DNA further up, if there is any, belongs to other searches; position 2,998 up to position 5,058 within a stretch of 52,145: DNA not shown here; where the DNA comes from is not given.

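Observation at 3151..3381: Ubiquitin-like beta-grasp domain fused to the C-terminus of an Hsp70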

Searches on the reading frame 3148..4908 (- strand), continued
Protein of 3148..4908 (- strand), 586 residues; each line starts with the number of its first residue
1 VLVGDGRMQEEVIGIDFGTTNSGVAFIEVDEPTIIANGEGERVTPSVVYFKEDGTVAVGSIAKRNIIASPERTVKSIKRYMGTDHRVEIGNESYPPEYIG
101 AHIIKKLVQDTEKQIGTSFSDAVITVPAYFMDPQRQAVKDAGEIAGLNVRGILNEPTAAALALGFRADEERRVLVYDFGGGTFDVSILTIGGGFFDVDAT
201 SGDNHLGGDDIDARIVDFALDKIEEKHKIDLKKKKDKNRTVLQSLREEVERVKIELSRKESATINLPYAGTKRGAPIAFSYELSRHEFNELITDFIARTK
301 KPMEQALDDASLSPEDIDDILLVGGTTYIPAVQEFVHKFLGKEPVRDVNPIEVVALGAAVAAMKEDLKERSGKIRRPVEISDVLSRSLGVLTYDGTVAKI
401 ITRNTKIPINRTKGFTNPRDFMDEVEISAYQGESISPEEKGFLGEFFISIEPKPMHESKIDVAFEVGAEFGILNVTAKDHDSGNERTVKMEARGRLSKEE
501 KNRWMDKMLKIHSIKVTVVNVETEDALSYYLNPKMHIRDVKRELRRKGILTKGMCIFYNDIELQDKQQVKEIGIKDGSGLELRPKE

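Call 26: find_encoding_contigs(protein=P0043, flank=8000, max_places=2)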
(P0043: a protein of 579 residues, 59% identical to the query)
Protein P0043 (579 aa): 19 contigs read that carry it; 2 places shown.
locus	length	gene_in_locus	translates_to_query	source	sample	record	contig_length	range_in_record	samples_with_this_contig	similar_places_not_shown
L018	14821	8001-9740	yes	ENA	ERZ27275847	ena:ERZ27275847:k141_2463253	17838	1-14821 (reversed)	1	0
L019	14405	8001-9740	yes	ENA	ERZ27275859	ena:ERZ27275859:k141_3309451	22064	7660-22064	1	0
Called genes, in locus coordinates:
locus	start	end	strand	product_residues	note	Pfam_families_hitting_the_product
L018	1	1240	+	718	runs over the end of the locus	PF13570:Beta-prop_ACSF4 (weak), PF13360:PQQ_2 (faint)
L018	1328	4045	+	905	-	PF04893:Yip1 (weak)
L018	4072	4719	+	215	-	PF01872:RibD_C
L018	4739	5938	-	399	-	PF00764:Arginosuc_synth, PF03054:tRNA_Me_trans (weak), PF06508:QueC (faint), PF24167:DUF7411 (weak), PF20979:Arginosuc_syn_C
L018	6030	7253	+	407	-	PF03130:HEAT_PBS (faint)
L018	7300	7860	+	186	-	-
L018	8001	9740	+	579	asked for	PF00012:HSP70, PF06723:MreB_Mbl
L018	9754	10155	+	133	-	-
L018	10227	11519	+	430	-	PF01025:GrpE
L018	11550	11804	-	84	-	-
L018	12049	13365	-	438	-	PF02881:SRP54_N, PF00448:SRP54, PF02978:SRP_SPB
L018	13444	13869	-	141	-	PF00689:Cation_ATPase_C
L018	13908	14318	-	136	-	PF00689:Cation_ATPase_C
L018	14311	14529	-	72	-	-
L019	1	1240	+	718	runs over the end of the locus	PF13570:Beta-prop_ACSF4 (weak), PF13360:PQQ_2 (faint)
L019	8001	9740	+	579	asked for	PF00012:HSP70, PF06723:MreB_Mbl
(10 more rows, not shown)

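Call 27: find_encoding_contigs(protein=P0033, flank=8000, max_places=2)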
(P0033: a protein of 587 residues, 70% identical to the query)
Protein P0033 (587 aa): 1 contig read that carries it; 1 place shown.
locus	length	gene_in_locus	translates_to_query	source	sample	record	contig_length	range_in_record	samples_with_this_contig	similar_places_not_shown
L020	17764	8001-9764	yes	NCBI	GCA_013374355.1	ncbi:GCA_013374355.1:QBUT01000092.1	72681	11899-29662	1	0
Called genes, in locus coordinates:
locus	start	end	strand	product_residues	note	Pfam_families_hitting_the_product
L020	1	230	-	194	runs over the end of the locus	PF00475:IGPD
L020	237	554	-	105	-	PF27291:AF_1457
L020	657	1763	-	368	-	PF12323:HTH_OrfB_IS605, PF01385:OrfB_IS605, PF07282:Cas12f1-like_TNB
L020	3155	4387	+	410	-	PF01207:Dus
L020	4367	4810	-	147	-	PF00582:Usp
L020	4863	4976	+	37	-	-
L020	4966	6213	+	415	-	PF00890:FAD_binding_2 (weak), PF01134:GIDA (weak), PF01266:DAO (weak), PF01494:FAD_binding_3, PF01946:Thi4 (weak), PF03486:HI0933_like (weak), PF05834:Lycopene_cycl (weak), PF12831:FAD_oxidored, +2 more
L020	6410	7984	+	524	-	PF01025:GrpE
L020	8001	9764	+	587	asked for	PF00012:HSP70, PF06723:MreB_Mbl, PF00240:ubiquitin (faint)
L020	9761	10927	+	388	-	PF00226:DnaJ (faint)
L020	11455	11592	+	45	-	-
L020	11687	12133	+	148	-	PF08821:CGGC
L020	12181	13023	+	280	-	PF00753:Lactamase_B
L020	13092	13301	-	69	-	PF03459:TOBE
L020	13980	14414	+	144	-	PF00515:TPR_1, PF13424:TPR_12, PF13432:TPR_16, PF13371:TPR_9, PF13414:TPR_11, PF13431:TPR_17, PF00515:TPR_1, PF07719:TPR_2, +13 more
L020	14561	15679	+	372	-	-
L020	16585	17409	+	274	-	PF01547:SBP_bac_1 (faint), PF13531:SBP_bac_11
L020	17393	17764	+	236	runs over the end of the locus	PF13938:DUF4213, PF04016:DUF364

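Call 41: search_solved_structures(query=window:3148-4908:-, max_evalue=1e-50, show_alignments=1)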
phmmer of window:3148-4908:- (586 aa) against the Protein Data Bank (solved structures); distinct sequences matched with E-value up to 1e-50: 114 (the best 60 are shown).
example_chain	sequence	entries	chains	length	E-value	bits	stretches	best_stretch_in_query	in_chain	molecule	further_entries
4rtf_D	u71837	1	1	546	1.2e-125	423.5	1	11-505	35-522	Chaperone protein DnaK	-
6w6e_I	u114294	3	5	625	4.1e-125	421.7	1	12-505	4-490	Chaperone protein DnaK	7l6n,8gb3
2v7y_A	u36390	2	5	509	1.4e-122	413.4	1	11-505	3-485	CHAPERONE PROTEIN DNAK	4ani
9dvi_B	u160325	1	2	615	4e-115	388.7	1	85-507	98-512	Chaperone protein DnaK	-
5obu_A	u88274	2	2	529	7.6e-109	368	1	12-503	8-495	Chaperone protein DnaK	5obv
2kho_A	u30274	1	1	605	3.4e-104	352.7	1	84-503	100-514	Heat shock protein 70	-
9bls_A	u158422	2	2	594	5.9e-104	351.9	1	78-502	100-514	Stress-70 protein, mitochondrial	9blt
7krt_A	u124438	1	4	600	8e-104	351.4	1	84-503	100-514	Chaperone protein DnaK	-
4b9q_A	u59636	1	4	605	8.3e-104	351.4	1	84-503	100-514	CHAPERONE PROTEIN DNAK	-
7ko2_A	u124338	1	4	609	8.6e-104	351.4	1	84-503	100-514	Chaperone protein DnaK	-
5nro_A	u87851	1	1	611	8.7e-104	351.3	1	84-503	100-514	Chaperone protein DnaK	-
9blu_A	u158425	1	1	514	1.1e-103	351.1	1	78-500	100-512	Stress-70 protein, mitochondrial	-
7kru_B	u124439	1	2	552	1.2e-103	350.9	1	84-503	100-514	Chaperone protein DnaK fused with substrate peptide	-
7kzu_A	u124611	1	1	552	1.2e-103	350.9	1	84-503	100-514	Chaperone protein DnaK fused with substrate peptide,Chaperone protein DnaK fused with subs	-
7krw_C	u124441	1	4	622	1.8e-103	350.3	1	84-503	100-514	Chaperone protein DnaK fused with substrate peptide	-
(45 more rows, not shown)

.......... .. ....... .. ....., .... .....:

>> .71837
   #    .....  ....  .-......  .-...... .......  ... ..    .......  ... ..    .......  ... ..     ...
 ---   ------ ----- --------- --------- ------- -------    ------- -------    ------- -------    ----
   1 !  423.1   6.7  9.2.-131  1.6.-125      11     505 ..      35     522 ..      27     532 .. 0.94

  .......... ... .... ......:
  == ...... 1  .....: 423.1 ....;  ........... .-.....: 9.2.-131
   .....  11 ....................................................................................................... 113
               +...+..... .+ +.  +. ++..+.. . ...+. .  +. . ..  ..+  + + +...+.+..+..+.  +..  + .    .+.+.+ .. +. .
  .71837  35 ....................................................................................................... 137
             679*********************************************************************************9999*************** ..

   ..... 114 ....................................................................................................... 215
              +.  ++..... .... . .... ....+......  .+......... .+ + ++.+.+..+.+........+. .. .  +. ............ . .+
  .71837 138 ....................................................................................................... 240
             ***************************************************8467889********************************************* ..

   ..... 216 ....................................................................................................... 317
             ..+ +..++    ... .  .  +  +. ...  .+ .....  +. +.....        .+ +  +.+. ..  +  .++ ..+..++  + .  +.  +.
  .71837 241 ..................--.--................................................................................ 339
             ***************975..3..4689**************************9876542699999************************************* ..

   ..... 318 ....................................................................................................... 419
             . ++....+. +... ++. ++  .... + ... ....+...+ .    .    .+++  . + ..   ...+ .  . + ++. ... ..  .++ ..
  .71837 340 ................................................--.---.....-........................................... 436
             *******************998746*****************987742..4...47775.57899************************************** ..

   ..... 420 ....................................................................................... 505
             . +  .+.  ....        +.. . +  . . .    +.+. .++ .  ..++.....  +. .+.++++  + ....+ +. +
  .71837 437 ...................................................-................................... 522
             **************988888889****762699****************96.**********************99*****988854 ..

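Call 47: find_homologous_proteins(query=L003:8957-10093:+, max_evalue=1e-30)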
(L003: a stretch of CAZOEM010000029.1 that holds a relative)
Query L003:8957-10093:+ (379 aa): 7863 proteins with E <= 1e-30 among 8000 candidates; the best 120 are listed.
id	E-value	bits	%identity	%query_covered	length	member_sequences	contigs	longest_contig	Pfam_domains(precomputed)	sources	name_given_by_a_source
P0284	5.3e-254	860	100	100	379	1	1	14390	PF00226.37,PF00684.26,PF01556.24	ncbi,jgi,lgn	-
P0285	2.9e-227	772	90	100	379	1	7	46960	PF00226.37,PF00684.26,PF01556.24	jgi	jgi:molecular chaperone DnaJ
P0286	5.9e-223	758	87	100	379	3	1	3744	PF00226.37,PF00684.26,PF01556.24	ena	-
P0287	8.8e-222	754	87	100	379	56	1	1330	PF00226.37,PF00684.26,PF01556.24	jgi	-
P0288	2.5e-221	752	87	100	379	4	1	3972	PF00226.37,PF00684.26,PF01556.24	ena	-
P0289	3.6e-218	742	88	99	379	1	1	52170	PF00226.37,PF00684.26,PF01556.24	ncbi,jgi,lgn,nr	ncbi:molecular chaperone DnaJ [Methanophagales archaeon]|nr:molecular chaperone DnaJ [Methanophagale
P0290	5.1e-216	735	85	99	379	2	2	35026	PF00226.37,PF00684.26,PF01556.24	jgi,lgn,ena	-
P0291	8.9e-215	731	85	100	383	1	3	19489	PF00226.37,PF00684.26,PF01556.24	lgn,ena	-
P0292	2.5e-205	700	83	100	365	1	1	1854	PF00226.37,PF00684.26,PF01556.24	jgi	jgi:molecular chaperone DnaJ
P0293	1.3e-196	671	75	100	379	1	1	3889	PF00226.37,PF00684.26,PF01556.24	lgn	-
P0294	1.9e-196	671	75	100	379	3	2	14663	PF00226.37,PF00684.26,PF01556.24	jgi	jgi:molecular chaperone DnaJ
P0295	1.3e-195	668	76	100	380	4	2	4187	PF00226.37,PF00684.26,PF01556.24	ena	-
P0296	6.7e-195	666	76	100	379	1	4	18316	PF00226.37,PF00684.26,PF01556.24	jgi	jgi:molecular chaperone DnaJ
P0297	1.9e-194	664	75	100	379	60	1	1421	PF00226.37,PF00684.26,PF01556.24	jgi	-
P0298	2.5e-194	664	76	99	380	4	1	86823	PF00226.37,PF00684.26,PF01556.24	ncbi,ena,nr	ncbi:Chaperone protein DnaJ [ANME-1 cluster archaeon GoMg1]|nr:Chaperone protein DnaJ [ANME-1 cluste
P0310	3.3e-185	634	71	100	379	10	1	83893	PF00226.37,PF00684.26,PF01556.24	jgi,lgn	-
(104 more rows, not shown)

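Call 48: find_encoding_contigs(protein=P0298, flank=10000, max_places=1)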
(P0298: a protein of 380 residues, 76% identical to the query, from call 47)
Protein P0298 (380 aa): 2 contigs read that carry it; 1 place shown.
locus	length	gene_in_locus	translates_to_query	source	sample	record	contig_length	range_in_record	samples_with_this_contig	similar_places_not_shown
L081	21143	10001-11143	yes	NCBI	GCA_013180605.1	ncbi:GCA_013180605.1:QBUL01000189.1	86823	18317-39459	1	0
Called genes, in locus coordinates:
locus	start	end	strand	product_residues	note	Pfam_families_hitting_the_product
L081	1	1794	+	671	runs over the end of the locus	PF00330:Aconitase, PF00694:Aconitase_C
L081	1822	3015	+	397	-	PF00180:Iso_dh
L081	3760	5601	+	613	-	PF00012:HSP70, PF06723:MreB_Mbl, PF00012:HSP70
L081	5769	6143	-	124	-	PF01909:NTP_transf_2, PF18765:Polbeta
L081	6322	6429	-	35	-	-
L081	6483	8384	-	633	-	PF01136:Peptidase_U32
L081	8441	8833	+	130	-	PF05014:Nuc_deoxyrib_tr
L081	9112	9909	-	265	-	PF00227:Proteasome (faint)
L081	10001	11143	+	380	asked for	PF00226:DnaJ, PF01556:DnaJ_C, PF00684:DnaJ_CXXCXGXG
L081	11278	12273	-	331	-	-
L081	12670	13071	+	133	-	-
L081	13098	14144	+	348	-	PF02661:Fic, PF13412:HTH_24 (weak)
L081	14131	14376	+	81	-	-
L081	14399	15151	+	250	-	PF00590:TP_methylase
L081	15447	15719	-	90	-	PF13655:RVT_N (weak)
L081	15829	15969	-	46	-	-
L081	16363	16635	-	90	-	PF05598:DUF772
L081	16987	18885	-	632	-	PF16656:Pur_ac_phosph_N (weak), PF00149:Metallophos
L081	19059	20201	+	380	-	PF23727:Beta-prop_FAM234A_B (faint)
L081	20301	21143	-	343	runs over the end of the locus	PF18204:PGF-CTERM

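Call 49: find_encoding_contigs(protein=P0289, flank=10000, max_places=1)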
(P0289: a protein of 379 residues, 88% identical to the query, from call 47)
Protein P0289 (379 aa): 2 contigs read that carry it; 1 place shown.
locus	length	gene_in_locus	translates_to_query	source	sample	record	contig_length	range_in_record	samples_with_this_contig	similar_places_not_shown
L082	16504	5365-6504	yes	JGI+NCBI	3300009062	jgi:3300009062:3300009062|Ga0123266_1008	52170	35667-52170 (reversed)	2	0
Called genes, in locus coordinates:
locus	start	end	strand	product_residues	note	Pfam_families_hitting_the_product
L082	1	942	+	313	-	?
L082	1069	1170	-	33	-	-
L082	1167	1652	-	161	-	PF00708:Acylphosphatase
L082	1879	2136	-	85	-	PF03683:UPF0175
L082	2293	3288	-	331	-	PF04321:RmlD_sub_bind, PF01073:3Beta_HSD, PF01370:Epimerase, PF02719:Polysacc_synt_2, PF16363:GDP_Man_Dehyd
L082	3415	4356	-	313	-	PF01073:3Beta_HSD, PF01370:Epimerase, PF02719:Polysacc_synt_2 (weak), PF04321:RmlD_sub_bind, PF16363:GDP_Man_Dehyd, PF07993:NAD_binding_4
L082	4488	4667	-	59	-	-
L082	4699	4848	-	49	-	-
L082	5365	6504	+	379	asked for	PF00226:DnaJ, PF01556:DnaJ_C, PF00684:DnaJ_CXXCXGXG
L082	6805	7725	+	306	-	PF08271:Zn_Ribbon_TF, PF00382:TFIIB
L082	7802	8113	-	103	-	PF01381:HTH_3 (faint)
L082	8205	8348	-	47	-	-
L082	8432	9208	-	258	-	PF00705:PCNA_N, PF02747:PCNA_C (weak)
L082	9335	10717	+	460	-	PF00112:Peptidase_C1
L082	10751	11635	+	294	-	PF12705:PDDEXK_1, PF01930:Cas_Cas4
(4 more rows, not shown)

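Call 50: find_encoding_contigs(protein=P0310, flank=10000, max_places=1)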
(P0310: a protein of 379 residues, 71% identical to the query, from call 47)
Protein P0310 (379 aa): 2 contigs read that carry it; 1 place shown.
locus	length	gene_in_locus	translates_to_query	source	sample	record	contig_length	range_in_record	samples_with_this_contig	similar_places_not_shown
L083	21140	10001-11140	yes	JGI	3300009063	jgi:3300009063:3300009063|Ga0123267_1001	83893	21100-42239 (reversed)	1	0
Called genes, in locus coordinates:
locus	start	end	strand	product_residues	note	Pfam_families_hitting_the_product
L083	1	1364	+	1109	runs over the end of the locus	PF03833:PolC_DP2_N, PF24844:PolC_DP2_central, PF01155:HypA (faint), PF24846:PolC_DP2_cat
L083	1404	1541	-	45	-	-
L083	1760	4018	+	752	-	PF03495:Binary_toxB (weak), PF17475:Binary_toxB_2 (weak), PF13360:PQQ_2, PF13570:Beta-prop_ACSF4, PF13360:PQQ_2, PF13570:Beta-prop_ACSF4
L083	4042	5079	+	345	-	PF23355:IFT52_GIFT (faint)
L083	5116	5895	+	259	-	PF18884:TSP3_bac (weak), PF18204:PGF-CTERM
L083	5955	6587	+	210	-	PF06736:TMEM175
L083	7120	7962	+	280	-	PF01261:AP_endonuc_2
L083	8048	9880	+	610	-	PF00012:HSP70, PF06723:MreB_Mbl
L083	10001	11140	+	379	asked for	PF00226:DnaJ, PF01556:DnaJ_C, PF00684:DnaJ_CXXCXGXG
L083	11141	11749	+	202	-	-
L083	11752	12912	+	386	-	PF02463:SMC_N (weak), PF13175:AAA_15, PF13304:AAA_21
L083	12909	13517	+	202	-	-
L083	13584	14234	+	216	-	PF01909:NTP_transf_2, PF18765:Polbeta, PF01934:HepT-like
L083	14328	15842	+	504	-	PF20123:DUF6513, PF00809:Pterin_bind, PF03599:CdhD, PF14251:PterinBD-DUF4346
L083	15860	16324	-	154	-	PF00885:DMRL_synthase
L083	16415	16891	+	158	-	-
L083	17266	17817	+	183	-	-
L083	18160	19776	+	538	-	PF00133:tRNA-synt_1, PF01406:tRNA-synt_1e, PF01921:tRNA-synt_1f (faint), PF09334:tRNA-synt_1g, PF01406:tRNA-synt_1e, PF19303:Anticodon_3, PF08264:Anticodon_1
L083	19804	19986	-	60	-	PF01192:RNA_pol_Rpb6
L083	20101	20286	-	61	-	PF01194:RNA_pol_N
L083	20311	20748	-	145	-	PF00380:Ribosomal_S9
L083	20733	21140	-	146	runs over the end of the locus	PF00572:Ribosomal_L13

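Call 52: search_protein_families(library=ncbifam, proteins=[L081:3760-5601:+, L083:8048-9880:+], max_evalue=1e-100)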
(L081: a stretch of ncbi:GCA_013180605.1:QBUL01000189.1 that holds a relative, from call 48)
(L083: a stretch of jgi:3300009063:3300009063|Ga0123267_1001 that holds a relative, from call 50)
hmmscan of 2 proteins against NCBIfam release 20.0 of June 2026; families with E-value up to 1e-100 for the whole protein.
L081:3760-5601:+ (613 aa): 7 families
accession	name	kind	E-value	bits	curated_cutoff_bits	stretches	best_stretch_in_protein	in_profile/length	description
TIGR02350.1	prok_dnaK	equivalog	7.3e-264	876.6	822.55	1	3-580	1-596/596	molecular chaperone DnaK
NF001413.0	PRK00290.1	equivalog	8.3e-263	873.4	648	1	1-611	1-623/625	molecular chaperone DnaK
NF009947.0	PRK13411.1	equivalog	3.4e-233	775.5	1002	1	82-596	100-617/662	molecular chaperone DnaK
NF009946.0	PRK13410.1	equivalog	1.5e-216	720.7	1019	1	86-582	106-605/669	molecular chaperone DnaK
TIGR01991.1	HscA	equivalog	3e-157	524.7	708.55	1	5-578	2-584/600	Fe-S protein assembly chaperone HscA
NF003520.0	PRK05183.1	subfamily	3.2e-156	521.3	620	1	85-579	120-605/621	Fe-S protein assembly chaperone HscA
NF002399.0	PRK01433.1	equivalog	9e-111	371.3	743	1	4-573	21-572/595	Fe-S protein assembly chaperone HscA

L083:8048-9880:+ (610 aa): 7 families
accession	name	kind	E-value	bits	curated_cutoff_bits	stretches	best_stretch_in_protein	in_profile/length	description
NF001413.0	PRK00290.1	equivalog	1.8e-265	882.2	648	1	1-609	1-623/625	molecular chaperone DnaK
TIGR02350.1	prok_dnaK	equivalog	2.9e-264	877.9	822.55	1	3-580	1-596/596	molecular chaperone DnaK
NF009947.0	PRK13411.1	equivalog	8.2e-235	780.8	1002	1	82-591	100-612/662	molecular chaperone DnaK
NF009946.0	PRK13410.1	equivalog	5.5e-217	722.1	1019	1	86-583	106-606/669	molecular chaperone DnaK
TIGR01991.1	HscA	equivalog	3.2e-158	527.9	708.55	1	5-579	2-585/600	Fe-S protein assembly chaperone HscA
NF003520.0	PRK05183.1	subfamily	4.9e-158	527.3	620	1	4-580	21-606/621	Fe-S protein assembly chaperone HscA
NF002399.0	PRK01433.1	equivalog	2.8e-109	366.4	743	1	4-573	21-572/595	Fe-S protein assembly chaperone HscA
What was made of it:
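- On DnaK (NCBIfam equivalogs TIGR02350 and NF001413): The canonical ANME-1 DnaKs score 877-882 bits (call 52).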
